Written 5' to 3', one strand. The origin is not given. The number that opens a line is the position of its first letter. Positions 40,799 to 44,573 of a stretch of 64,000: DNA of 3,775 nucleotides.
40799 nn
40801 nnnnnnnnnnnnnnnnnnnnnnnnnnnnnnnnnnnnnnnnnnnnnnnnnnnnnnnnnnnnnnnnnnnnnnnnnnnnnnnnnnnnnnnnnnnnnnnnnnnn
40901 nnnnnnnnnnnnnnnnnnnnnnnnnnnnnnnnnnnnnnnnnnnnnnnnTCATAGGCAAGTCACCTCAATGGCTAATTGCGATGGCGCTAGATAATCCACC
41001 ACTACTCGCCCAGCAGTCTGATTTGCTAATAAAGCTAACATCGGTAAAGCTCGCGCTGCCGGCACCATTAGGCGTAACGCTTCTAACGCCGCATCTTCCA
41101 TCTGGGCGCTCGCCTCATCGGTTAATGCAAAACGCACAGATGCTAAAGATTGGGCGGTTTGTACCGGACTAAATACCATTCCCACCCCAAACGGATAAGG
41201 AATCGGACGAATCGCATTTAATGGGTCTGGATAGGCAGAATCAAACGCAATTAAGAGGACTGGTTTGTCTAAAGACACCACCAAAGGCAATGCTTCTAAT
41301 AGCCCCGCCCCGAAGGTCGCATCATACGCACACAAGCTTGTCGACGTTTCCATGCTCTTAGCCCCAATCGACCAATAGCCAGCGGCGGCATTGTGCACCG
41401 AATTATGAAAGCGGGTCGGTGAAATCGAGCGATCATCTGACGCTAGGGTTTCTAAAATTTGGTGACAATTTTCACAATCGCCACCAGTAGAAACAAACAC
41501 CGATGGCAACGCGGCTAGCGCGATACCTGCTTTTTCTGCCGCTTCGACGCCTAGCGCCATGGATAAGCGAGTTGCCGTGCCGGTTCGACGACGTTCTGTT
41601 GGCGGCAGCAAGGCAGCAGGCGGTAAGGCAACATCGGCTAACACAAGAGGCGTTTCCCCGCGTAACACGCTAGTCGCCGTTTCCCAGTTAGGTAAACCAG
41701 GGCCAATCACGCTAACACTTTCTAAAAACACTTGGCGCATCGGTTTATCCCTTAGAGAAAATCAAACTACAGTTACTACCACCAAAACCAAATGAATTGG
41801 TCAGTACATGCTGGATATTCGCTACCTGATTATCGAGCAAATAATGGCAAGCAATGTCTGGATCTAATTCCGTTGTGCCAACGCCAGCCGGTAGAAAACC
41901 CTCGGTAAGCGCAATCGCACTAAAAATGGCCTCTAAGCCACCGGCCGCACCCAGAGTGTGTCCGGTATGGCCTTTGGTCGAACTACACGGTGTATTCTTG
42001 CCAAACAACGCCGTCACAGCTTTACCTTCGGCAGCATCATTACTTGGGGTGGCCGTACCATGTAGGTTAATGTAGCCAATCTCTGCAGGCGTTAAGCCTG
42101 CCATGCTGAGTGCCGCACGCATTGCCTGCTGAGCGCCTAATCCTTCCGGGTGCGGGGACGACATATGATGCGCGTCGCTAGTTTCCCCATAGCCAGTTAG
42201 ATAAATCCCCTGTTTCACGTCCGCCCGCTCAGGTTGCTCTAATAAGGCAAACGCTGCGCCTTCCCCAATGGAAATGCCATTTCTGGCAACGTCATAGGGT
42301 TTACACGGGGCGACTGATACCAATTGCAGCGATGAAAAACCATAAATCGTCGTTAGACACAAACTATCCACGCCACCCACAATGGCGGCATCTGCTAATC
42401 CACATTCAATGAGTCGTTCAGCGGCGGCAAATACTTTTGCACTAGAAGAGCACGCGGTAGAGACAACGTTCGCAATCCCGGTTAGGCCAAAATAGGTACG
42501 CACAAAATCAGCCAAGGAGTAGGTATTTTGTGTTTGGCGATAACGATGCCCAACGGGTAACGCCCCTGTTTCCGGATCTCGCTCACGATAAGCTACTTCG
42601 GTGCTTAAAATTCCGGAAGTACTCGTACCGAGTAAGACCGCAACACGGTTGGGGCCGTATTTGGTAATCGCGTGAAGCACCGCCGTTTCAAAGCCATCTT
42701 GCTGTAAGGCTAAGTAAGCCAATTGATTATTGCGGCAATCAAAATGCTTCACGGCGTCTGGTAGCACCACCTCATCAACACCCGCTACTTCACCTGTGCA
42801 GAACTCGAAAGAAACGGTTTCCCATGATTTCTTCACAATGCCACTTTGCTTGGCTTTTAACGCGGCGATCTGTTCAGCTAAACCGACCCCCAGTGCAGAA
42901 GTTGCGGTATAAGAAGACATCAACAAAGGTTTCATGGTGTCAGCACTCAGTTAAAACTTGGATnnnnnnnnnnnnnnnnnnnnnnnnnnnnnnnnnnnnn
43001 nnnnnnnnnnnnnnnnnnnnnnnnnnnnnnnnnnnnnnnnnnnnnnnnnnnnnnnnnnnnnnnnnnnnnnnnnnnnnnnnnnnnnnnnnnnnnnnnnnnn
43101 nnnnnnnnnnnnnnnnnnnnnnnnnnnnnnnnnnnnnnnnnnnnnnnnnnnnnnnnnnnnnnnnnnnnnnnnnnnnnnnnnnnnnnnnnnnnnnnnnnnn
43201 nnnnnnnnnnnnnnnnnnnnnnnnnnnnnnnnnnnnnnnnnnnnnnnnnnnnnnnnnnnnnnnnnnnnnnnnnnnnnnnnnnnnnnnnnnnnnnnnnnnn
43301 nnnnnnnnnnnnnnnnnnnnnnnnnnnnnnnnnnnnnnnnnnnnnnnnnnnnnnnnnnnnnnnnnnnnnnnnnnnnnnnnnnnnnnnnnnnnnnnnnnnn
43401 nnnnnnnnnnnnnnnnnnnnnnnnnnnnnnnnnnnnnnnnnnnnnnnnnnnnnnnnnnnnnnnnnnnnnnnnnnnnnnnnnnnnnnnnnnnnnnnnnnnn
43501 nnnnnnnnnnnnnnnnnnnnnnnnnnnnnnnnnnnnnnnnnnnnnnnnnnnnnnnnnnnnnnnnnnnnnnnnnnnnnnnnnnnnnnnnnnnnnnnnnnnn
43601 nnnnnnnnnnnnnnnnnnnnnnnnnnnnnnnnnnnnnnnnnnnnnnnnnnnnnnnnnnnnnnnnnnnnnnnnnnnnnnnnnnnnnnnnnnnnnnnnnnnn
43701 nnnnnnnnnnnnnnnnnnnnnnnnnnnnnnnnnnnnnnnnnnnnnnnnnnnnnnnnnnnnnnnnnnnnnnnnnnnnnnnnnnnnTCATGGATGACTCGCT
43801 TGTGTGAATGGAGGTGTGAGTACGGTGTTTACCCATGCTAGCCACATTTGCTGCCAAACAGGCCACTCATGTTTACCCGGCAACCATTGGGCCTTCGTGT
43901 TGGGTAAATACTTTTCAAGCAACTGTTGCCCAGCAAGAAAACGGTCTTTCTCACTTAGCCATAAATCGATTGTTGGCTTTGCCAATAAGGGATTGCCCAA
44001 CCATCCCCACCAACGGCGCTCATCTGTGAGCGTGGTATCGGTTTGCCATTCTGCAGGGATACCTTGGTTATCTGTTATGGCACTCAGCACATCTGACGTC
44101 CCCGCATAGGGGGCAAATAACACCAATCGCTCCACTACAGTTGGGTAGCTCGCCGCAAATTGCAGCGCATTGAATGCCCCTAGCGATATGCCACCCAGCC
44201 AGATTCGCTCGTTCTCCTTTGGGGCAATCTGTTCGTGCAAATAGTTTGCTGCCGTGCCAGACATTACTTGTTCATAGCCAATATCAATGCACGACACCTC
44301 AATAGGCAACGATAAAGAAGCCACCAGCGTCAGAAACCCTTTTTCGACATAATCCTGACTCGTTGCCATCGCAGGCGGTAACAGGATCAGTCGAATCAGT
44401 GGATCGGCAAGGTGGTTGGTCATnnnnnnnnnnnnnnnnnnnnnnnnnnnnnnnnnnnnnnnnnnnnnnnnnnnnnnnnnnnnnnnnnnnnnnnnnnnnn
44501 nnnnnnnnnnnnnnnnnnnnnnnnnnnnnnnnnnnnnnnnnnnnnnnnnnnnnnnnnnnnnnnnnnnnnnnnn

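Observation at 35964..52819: Aryl-polyene/xanthomonadin-type lipid pigment biosynthetic cluster with XanB2-like chorismatase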

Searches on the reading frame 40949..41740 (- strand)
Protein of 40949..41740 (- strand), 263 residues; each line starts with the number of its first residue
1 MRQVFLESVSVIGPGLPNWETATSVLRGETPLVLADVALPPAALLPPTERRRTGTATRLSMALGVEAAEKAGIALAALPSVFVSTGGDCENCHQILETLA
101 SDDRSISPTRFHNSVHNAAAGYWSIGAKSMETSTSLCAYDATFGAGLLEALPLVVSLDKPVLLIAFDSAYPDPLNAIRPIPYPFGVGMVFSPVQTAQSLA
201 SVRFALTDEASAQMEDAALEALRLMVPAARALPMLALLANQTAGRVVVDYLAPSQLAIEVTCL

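Call 3: search_protein_families(library=pfam, proteins=[window:40949-41740:-], max_evalue=0.01)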
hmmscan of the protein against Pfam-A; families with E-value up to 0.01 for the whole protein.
window:40949-41740:- (263 aa): 1 family
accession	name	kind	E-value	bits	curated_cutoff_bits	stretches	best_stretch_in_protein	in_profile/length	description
PF13723.12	Ketoacyl-synt_2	-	3.2e-31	109.1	25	1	35-214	12-188/223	Beta-ketoacyl synthase, N-terminal domain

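Call 6: search_protein_families(library=ncbifam, proteins=[window:40949-41740:-], max_evalue=0.01)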
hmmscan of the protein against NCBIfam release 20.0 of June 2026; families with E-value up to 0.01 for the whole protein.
window:40949-41740:- (263 aa): 0 families

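Call 31: search_solved_structures(query=window:40949-41740:-, max_evalue=0.01)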
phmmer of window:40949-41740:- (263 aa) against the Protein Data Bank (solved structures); distinct sequences matched with E-value up to 0.01: 2.
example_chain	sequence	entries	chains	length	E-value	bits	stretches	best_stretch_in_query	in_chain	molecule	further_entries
6qsp_B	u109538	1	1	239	3.4e-14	56.4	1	39-190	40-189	Uncharacterized protein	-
7f28_A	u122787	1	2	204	4.1e-10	43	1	43-211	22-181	Ketoacyl_synth_N domain-containing protein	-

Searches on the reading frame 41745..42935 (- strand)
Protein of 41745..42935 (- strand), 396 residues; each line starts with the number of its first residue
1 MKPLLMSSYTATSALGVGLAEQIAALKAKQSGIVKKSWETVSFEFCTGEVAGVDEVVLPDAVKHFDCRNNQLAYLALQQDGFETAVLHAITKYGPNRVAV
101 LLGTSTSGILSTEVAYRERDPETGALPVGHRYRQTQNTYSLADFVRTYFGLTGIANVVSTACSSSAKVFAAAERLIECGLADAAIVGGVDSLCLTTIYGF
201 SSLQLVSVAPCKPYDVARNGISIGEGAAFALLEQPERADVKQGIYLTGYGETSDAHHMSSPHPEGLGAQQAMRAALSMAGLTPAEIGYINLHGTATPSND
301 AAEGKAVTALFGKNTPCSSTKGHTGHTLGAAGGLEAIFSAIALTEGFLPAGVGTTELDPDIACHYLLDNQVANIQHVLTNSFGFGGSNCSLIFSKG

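Call 3: search_protein_families(library=pfam, proteins=[window:41745-42935:-], max_evalue=0.01)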
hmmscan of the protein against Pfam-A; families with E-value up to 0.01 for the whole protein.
window:41745-42935:- (396 aa): 3 families
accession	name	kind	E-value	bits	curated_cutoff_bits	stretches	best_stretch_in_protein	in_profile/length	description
PF02801.28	Ketoacyl-synt_C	-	2.1e-29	102.4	20.8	1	246-351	4-115/119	Beta-ketoacyl synthase, C-terminal domain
PF00109.32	ketoacyl-synt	-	9e-22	78.3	20.8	1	76-236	100-250/252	Beta-ketoacyl synthase, N-terminal domain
PF00108.29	Thiolase_N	-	0.0007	19.5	26.4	1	153-195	76-118/260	Thiolase, N-terminal domain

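Call 6: search_protein_families(library=ncbifam, proteins=[window:41745-42935:-], max_evalue=0.01)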
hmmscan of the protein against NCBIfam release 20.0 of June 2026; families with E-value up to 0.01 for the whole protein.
window:41745-42935:- (396 aa): 25 families
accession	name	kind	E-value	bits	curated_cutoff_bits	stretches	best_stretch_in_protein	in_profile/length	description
NF006618.0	PRK09185.1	subfamily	4.6e-159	529.7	407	1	1-395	2-392/394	beta-ketoacyl-ACP synthase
NF005589.0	PRK07314.1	subfamily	7.3e-72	242.4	387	1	6-395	8-411/413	beta-ketoacyl-ACP synthase II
TIGR03150.1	fabF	equivalog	5e-71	239.5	493.75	1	10-393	9-406/407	beta-ketoacyl-ACP synthase II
NF004970.0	PRK06333.1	subfamily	8e-56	189.7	525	1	82-395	94-421/424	beta-ketoacyl-ACP synthase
NF006274.0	PRK08439.1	equivalog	4.1e-55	187.2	621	1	15-395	15-405/406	beta-ketoacyl-ACP synthase II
NF004618.0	PRK05952.1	equivalog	2.1e-54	184.9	455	1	96-394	79-381/384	beta-ketoacyl-ACP synthase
NF006587.0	PRK09116.1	equivalog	7.2e-54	183.1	470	1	142-395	144-406/408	beta-ketoacyl-ACP synthase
NF058662.1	cispenta_AmcF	equivalog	3.8e-52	177.5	325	1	135-394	102-368/369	cispentacin biosynthesis acyltransferase subunit AmcF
NF005935.0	PRK07967.1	equivalog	1.6e-51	175.5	630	1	5-395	5-403/406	beta-ketoacyl-ACP synthase I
NF005916.1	PRK07910.1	equivalog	3e-47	161.5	560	1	153-395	163-417/418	KasA/KasB family beta-ketoacyl-ACP synthase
NF005076.0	PRK06501.1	equivalog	4.1e-46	157.7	629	1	131-394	144-421/425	beta-ketoacyl-ACP synthase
NF006434.0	PRK08722.1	equivalog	2e-44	152.1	759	1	15-395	17-413/414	beta-ketoacyl-ACP synthase II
NF005490.0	PRK07103.1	equivalog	2.6e-34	119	445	1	76-394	88-411/414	polyketide beta-ketoacyl:acyl carrier protein synthase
NF041183.1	Pks2_ls1_myc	equivalog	1.5e-21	75.1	2400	1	131-362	141-380/2086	sulfolipid-1 biosynthesis phthioceranic/hydroxyphthioceranic acid synthase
NF045894.1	PKS_plus_SDR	equivalog_domain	2.6e-20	71.7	1740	1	145-360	156-382/1515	type I polyketide synthase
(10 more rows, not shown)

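Call 30: search_solved_structures(query=window:41745-42935:-, max_evalue=1e-20)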
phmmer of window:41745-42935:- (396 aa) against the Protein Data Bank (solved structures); distinct sequences matched with E-value up to 1e-20: 72 (the best 60 are shown).
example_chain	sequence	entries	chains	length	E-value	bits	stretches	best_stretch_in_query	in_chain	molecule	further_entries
7f28_B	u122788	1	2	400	4.3e-77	262.7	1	57-394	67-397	Putative 3-oxoacyl-[ACP] synthase FabV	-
6qsp_A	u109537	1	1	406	4.7e-74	252.7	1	37-393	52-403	Beta-ketoacyl synthase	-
2rjt_A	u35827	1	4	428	3.5e-54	187.3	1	144-394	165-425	Beta-ketoacyl-ACP synthase II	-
1ox0_A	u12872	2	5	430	5.1e-54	186.8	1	145-394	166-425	Beta ketoacyl-acyl carrier protein synthase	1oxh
2alm_A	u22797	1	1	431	1.4e-52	182.1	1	145-394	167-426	3-oxoacyl-(acyl-carrier-protein) synthase II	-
3o04_A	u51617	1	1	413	2.3e-52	181.4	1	96-394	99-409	beta-keto-acyl carrier protein synthase II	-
5sxo_A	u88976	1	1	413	3.2e-52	180.9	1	96-394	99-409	3-oxoacyl-[acyl-carrier-protein] synthase 2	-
1j3n_A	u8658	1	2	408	8.6e-52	179.5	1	92-394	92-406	3-oxoacyl-(acyl-carrier protein) synthase II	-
8z5c_A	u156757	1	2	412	6e-48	166.8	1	10-395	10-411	3-oxoacyl-[acyl-carrier-protein] synthase 2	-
4ls5_A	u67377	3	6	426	3.5e-47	164.3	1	146-395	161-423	3-oxoacyl-[acyl-carrier-protein] synthase 2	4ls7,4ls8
4ls6_A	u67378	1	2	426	3.9e-47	164.1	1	147-395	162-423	3-oxoacyl-[acyl-carrier-protein] synthase 2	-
8z5d_A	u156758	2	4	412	5e-47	163.8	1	10-395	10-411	3-oxoacyl-[acyl-carrier-protein] synthase 2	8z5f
8z5e_A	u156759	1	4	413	5e-47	163.8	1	10-395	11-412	3-oxoacyl-[acyl-carrier-protein] synthase 2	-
4r8e_A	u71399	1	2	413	9.2e-47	162.9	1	138-395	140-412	3-oxoacyl-[acyl-carrier-protein] synthase 2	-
2gqd_A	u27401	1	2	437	2.1e-46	161.7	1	90-395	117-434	3-oxoacyl-[acyl-carrier-protein] synthase 2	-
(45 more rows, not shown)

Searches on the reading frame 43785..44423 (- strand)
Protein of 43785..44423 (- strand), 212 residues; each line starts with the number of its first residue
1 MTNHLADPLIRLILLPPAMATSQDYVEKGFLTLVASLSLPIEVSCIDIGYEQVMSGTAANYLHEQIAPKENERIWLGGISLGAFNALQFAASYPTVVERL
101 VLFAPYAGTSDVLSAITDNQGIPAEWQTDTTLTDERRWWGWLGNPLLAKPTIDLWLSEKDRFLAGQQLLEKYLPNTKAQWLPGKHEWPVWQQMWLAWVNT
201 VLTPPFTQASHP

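Call 4: search_protein_families(library=pfam, proteins=[window:43785-44423:-], max_evalue=0.01)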
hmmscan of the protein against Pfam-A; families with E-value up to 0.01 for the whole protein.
window:43785-44423:- (212 aa): 4 families
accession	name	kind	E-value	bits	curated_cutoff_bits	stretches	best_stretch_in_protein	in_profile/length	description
PF00561.26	Abhydrolase_1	-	4e-05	23.8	25.8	1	58-122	55-116/245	alpha/beta hydrolase fold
PF12146.15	Hydrolase_4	-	0.00018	21.3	27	1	63-111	67-115/239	Serine aminopeptidase, S33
PF00756.26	Esterase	-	0.00041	20.6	22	1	75-136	118-154/251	Putative esterase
PF12697.13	Abhydrolase_6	-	0.0016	19.6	26.3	1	60-184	56-137/217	Alpha/beta hydrolase family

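Call 57: search_protein_families(library=pfam, alignment_id=A2, max_evalue=0.01)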
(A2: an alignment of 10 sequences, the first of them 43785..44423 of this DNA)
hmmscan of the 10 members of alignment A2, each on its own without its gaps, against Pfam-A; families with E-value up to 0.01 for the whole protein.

A. member 1, window:43785-44423:- (212 aa): 4 families
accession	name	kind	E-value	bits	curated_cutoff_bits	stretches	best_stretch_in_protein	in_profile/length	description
PF00561.26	Abhydrolase_1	-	4e-05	23.8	25.8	1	58-122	55-116/245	alpha/beta hydrolase fold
PF12146.15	Hydrolase_4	-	0.00018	21.3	27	1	63-111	67-115/239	Serine aminopeptidase, S33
PF00756.26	Esterase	-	0.00041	20.6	22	1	75-136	118-154/251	Putative esterase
PF12697.13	Abhydrolase_6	-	0.0016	19.6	26.3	1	60-184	56-137/217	Alpha/beta hydrolase family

B. families by the number of members that match (of 10 scanned): 9 families
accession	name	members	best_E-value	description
PF00561.26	Abhydrolase_1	9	4.2e-08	alpha/beta hydrolase fold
PF12146.15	Hydrolase_4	9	4.2e-06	Serine aminopeptidase, S33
PF00756.26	Esterase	7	4.7e-06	Putative esterase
PF12697.13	Abhydrolase_6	5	2.3e-07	Alpha/beta hydrolase family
PF12695.13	Abhydrolase_5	3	0.00031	Alpha/beta hydrolase family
PF09752.15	ABHD18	1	2.1e-06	Alpha/beta hydrolase domain containing 18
PF20408.4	Abhydrolase_11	1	0.0024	Alpha/beta hydrolase domain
PF10230.15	LIDHydrolase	1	0.0043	Lipid-droplet associated hydrolase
PF07519.17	Tannase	1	0.0086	Tannase and feruloyl esterase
